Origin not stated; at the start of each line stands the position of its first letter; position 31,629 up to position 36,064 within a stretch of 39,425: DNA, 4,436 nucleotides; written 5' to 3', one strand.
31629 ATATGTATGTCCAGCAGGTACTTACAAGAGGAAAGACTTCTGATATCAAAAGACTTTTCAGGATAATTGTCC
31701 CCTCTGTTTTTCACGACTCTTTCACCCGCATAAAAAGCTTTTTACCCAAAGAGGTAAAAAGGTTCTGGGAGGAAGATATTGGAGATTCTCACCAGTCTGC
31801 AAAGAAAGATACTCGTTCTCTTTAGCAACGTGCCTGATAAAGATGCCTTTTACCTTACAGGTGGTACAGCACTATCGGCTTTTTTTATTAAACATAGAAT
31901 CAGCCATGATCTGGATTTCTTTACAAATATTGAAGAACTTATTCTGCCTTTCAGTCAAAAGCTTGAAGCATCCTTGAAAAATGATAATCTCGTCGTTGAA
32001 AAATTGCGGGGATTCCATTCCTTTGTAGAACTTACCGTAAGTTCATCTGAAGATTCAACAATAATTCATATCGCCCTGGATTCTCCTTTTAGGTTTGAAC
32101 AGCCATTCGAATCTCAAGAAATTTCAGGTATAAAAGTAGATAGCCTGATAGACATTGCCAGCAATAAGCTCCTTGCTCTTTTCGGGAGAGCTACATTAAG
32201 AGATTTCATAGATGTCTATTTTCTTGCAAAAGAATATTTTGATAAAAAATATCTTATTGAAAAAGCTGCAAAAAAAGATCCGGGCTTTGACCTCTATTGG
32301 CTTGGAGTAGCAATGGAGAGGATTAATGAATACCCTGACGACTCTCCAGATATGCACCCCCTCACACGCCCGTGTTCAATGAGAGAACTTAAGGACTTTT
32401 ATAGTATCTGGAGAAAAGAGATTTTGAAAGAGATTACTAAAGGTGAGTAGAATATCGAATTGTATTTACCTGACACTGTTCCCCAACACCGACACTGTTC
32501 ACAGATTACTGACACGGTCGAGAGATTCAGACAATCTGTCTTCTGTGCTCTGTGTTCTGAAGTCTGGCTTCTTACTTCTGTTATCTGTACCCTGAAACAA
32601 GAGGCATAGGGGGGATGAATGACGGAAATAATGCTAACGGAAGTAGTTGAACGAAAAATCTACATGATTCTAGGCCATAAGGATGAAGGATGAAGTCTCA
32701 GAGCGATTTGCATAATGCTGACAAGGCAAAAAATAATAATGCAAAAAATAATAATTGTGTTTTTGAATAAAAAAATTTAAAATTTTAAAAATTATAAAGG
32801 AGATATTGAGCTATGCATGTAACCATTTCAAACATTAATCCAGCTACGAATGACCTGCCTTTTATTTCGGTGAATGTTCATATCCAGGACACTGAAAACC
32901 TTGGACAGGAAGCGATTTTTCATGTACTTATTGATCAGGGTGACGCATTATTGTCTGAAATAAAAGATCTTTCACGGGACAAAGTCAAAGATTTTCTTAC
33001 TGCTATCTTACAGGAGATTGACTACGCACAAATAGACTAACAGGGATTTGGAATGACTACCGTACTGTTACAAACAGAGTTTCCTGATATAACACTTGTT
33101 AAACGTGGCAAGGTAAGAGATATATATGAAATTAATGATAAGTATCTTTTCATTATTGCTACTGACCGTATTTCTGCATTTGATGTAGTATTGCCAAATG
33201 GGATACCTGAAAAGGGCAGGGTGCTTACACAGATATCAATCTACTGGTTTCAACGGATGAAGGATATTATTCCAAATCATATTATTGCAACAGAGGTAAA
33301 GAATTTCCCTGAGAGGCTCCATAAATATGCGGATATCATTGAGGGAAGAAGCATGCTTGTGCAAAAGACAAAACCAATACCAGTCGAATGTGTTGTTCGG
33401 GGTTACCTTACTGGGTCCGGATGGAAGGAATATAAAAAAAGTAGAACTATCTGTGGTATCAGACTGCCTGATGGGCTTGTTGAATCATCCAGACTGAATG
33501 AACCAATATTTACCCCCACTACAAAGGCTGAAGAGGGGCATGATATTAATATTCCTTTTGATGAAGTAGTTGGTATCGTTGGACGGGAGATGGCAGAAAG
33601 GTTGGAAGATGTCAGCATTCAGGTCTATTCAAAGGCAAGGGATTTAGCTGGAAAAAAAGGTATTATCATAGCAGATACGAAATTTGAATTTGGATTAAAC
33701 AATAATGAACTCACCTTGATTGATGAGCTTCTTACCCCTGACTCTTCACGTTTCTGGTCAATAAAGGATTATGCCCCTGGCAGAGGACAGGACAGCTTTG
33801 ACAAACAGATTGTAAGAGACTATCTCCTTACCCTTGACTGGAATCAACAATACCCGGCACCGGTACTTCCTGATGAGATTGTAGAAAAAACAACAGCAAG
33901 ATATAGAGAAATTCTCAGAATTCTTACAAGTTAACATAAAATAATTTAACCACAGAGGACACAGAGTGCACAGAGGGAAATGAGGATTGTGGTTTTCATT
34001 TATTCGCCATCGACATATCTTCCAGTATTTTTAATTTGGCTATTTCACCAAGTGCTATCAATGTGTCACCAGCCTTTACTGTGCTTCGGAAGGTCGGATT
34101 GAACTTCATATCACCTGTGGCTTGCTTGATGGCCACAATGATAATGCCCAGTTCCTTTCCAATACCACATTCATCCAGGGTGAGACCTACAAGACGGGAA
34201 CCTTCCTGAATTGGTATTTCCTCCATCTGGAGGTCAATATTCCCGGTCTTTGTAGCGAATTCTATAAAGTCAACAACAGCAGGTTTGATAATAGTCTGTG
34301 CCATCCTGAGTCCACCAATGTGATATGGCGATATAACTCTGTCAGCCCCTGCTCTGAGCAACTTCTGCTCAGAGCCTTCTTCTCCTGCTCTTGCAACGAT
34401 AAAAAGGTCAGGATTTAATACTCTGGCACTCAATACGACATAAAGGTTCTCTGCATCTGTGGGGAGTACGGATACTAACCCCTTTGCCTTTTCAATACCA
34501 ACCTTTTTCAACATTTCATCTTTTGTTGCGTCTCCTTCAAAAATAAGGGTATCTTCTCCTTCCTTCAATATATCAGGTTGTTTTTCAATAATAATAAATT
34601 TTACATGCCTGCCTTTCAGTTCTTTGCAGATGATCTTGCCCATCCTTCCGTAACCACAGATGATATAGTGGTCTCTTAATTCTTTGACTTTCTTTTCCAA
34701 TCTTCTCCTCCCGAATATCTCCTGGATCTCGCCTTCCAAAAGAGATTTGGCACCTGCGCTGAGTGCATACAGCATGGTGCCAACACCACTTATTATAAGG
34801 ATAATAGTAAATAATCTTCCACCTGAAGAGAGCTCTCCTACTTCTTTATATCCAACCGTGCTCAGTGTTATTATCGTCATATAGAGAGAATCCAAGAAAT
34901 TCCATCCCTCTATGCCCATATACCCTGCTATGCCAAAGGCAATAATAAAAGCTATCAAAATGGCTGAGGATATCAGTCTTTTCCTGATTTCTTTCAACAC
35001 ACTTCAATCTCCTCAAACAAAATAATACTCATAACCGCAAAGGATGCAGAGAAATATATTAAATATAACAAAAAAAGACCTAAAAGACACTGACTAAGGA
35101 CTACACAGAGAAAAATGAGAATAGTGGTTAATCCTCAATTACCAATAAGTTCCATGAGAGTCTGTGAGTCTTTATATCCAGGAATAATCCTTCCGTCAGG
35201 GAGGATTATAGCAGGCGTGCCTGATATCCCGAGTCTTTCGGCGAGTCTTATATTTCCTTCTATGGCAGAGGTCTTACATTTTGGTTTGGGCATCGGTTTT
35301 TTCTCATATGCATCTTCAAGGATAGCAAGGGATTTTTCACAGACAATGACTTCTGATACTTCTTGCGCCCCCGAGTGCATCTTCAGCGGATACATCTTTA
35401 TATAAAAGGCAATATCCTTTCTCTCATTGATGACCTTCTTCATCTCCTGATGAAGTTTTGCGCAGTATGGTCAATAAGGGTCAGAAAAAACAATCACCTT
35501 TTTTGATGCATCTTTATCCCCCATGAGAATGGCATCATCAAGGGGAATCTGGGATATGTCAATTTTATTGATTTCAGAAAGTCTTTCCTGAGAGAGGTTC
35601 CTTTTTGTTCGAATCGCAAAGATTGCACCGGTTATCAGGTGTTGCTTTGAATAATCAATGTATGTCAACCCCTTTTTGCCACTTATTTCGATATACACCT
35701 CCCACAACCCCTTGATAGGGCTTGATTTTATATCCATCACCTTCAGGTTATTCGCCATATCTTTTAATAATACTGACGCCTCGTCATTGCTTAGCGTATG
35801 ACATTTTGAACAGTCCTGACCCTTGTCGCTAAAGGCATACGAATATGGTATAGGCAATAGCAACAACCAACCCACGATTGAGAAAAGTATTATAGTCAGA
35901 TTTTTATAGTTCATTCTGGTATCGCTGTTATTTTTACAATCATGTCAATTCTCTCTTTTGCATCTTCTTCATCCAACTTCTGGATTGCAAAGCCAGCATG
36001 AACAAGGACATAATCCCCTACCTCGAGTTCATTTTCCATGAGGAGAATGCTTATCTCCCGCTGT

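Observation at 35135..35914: In-frame UGA at the nucleophilic Cys of a DsbC homologue: a predicted selenoprotein that the ORF track splits in two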

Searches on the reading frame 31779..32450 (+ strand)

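Call 37: search_protein_families(library=pfam, proteins=[window:31779-32450:+], max_evalue=0.00001)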
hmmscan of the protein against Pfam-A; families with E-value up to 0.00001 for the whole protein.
window:31779-32450:+ (223 aa): 1 family
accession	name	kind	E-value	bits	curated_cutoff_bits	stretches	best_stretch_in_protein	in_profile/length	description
PF08843.17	AbiEii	-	3.9e-17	63.4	22.5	1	12-163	3-182/238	Nucleotidyl transferase AbiEii toxin, Type IV TA system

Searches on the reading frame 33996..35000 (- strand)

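Call 37: search_protein_families(library=pfam, proteins=[window:33996-35000:-], max_evalue=0.00001)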
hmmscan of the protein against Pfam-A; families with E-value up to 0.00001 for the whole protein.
window:33996-35000:- (334 aa): 3 families
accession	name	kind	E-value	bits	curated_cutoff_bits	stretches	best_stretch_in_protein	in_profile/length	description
PF02254.24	TrkA_N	-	8.9e-31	107.1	23.8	1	112-225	1-116/116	TrkA-N domain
PF07885.22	Ion_trans_2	-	3.3e-15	56.2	22.5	1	15-87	2-77/79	Ion channel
PF02080.26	TrkA_C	-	3.5e-09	36.9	27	1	259-323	1-63/71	TrkA-C domain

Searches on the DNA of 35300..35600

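Call 10: search_rna_families(source=window, start=35300, end=35600, threshold=evalue, max_evalue=10, show_alignments=3)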
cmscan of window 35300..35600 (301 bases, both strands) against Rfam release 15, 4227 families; matches with E-value up to 10: 5.
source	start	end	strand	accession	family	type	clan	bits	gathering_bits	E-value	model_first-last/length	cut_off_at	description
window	35502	35536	-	RF01347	CRISPR-DR37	Gene; CRISPR;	-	15.2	40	6.3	1-35/35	no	CRISPR RNA direct repeat element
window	35500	35593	+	RF01566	DdR16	Gene; snRNA; snoRNA; CD-box;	-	15.1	70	5.4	1-78/78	no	Dictyostelium snoRNA DdR16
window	35401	35507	+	RF01859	Phe_leader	Cis-reg; leader;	-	14.8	55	6.2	1-125/125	no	Phenylalanine leader peptide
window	35403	35467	+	RF02125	JPX_2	Gene; lncRNA;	-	13.2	48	2.9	1-69/69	no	JPX transcript, XIST activator conserved region 2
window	35569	35591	+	RF00612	SNORD75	Gene; snRNA; snoRNA; CD-box;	-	12.3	50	4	34-58/62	no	Small nucleolar RNA SNORD75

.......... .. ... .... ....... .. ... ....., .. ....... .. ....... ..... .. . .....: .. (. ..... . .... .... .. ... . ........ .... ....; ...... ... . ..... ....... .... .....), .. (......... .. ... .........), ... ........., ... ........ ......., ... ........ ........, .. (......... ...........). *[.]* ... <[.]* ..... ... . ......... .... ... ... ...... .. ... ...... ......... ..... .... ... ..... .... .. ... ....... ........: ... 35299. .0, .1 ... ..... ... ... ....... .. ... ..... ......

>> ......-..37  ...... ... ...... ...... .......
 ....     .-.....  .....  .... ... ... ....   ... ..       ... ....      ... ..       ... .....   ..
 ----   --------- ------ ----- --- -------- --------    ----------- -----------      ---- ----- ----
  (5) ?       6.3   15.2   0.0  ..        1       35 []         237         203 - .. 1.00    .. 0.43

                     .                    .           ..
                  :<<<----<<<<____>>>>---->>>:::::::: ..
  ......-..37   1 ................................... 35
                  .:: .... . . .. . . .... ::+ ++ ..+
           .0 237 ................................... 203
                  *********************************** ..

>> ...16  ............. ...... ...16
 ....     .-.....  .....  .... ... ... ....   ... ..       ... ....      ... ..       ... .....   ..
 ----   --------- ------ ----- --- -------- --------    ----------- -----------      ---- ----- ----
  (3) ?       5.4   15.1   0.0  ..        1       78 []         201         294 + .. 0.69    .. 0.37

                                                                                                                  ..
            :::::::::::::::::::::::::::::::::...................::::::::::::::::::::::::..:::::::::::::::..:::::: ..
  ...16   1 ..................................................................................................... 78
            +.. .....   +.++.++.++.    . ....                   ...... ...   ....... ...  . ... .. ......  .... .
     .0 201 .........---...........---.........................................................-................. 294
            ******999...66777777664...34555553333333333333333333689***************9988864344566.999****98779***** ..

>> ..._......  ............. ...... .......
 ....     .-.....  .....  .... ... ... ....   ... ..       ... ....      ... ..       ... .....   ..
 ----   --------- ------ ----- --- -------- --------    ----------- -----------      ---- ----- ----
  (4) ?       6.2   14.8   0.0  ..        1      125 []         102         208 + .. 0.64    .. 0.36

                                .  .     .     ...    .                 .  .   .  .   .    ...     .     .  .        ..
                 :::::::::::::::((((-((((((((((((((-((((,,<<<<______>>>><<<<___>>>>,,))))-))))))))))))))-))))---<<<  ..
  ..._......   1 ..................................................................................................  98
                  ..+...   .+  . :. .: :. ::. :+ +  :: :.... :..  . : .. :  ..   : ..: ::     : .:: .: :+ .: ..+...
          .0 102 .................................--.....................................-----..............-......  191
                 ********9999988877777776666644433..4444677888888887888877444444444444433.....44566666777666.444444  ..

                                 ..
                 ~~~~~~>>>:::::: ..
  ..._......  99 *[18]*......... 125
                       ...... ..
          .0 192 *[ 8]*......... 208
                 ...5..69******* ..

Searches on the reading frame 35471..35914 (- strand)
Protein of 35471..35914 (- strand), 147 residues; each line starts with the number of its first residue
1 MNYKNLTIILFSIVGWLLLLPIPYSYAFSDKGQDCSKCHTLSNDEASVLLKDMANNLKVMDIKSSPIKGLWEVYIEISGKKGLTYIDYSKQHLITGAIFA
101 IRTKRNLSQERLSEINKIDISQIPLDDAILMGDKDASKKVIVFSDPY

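Call 13: find_encoding_contigs(protein=window:35471-35914:-, flank=10000, max_places=10)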
Protein window:35471-35914:- (147 aa): 6 contigs read that carry it; 6 places shown.
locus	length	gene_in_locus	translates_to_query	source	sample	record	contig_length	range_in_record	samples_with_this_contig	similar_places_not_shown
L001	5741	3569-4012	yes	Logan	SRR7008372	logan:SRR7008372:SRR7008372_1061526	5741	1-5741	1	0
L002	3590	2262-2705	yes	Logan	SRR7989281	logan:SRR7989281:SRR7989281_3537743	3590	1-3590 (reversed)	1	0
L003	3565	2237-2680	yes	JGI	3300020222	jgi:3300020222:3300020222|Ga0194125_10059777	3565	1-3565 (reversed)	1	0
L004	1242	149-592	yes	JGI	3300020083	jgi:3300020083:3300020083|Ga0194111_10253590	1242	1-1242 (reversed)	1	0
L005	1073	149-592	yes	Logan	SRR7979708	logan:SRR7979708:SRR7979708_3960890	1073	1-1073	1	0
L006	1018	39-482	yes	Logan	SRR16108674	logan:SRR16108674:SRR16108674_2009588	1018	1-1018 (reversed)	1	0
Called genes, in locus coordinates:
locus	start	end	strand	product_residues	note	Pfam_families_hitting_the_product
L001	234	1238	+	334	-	PF01058:Oxidored_q6, PF14720:NiFe_hyd_SSU_C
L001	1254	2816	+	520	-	PF27537:HoxH, PF00374:NiFeSe_Hases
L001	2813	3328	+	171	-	PF01750:HycI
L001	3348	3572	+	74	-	PF01455:HupF_HypC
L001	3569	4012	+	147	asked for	PF10411:DsbC_N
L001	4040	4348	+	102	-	PF13098:Thioredoxin_2 (weak)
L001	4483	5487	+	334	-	PF07885:Ion_trans_2, PF02254:TrkA_N, PF02080:TrkA_C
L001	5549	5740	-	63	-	?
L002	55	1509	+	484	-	PF00374:NiFeSe_Hases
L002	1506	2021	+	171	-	PF01750:HycI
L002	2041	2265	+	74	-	PF01455:HupF_HypC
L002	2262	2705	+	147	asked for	PF10411:DsbC_N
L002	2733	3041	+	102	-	PF13098:Thioredoxin_2 (weak)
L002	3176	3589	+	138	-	?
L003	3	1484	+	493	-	?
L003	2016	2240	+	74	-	PF01455:HupF_HypC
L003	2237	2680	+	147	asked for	PF10411:DsbC_N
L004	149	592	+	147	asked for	PF10411:DsbC_N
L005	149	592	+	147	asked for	PF10411:DsbC_N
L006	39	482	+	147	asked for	PF10411:DsbC_N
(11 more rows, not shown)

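Call 14: list_cluster_members(proteins=[window:35474-35914:-, window:35138-35443:-])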
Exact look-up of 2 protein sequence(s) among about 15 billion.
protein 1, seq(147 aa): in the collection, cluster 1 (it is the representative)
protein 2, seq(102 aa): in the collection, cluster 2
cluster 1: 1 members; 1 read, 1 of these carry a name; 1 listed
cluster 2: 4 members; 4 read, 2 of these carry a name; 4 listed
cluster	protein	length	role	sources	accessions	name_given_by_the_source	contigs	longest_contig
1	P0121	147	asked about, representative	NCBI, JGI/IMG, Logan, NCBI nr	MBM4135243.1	MAG: hypothetical protein FJ241_00220 [Nitrospira sp.] | hypothetical protein [Nitrospira sp.]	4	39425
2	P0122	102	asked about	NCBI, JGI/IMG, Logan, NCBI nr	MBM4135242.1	MAG: hypothetical protein FJ241_00215 [Nitrospira sp.] | hypothetical protein [Nitrospira sp.]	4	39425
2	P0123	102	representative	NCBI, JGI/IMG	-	thiol:disulfide interchange protein DsbC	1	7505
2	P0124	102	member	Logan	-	-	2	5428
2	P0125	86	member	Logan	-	-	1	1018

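Call 16: find_encoding_contigs(protein=P0123, flank=10000, max_places=10)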
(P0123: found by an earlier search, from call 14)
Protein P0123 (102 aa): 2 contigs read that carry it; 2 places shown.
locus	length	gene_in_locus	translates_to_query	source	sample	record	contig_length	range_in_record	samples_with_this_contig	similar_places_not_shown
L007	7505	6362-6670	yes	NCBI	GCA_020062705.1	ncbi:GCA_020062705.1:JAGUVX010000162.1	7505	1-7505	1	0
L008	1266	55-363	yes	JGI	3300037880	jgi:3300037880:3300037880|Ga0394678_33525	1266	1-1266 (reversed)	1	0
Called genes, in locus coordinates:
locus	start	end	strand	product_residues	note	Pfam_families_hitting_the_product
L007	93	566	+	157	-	PF21157:DksA_N, PF01258:zf-dskA_traR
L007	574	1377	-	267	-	PF12911:OppC_N (weak), PF00528:BPD_transp_1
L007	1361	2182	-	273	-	PF19300:BPD_transp_1_N (faint), PF00528:BPD_transp_1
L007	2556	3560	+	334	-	PF01058:Oxidored_q6, PF14720:NiFe_hyd_SSU_C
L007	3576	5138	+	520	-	PF27537:HoxH, PF00374:NiFeSe_Hases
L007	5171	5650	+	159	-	PF01750:HycI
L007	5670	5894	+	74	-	PF01455:HupF_HypC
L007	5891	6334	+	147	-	PF10411:DsbC_N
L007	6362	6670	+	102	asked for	PF01323:DSBA (faint), PF13098:Thioredoxin_2 (weak)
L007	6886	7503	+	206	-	?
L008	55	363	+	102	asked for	PF01323:DSBA (faint), PF13098:Thioredoxin_2 (weak)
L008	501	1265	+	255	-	?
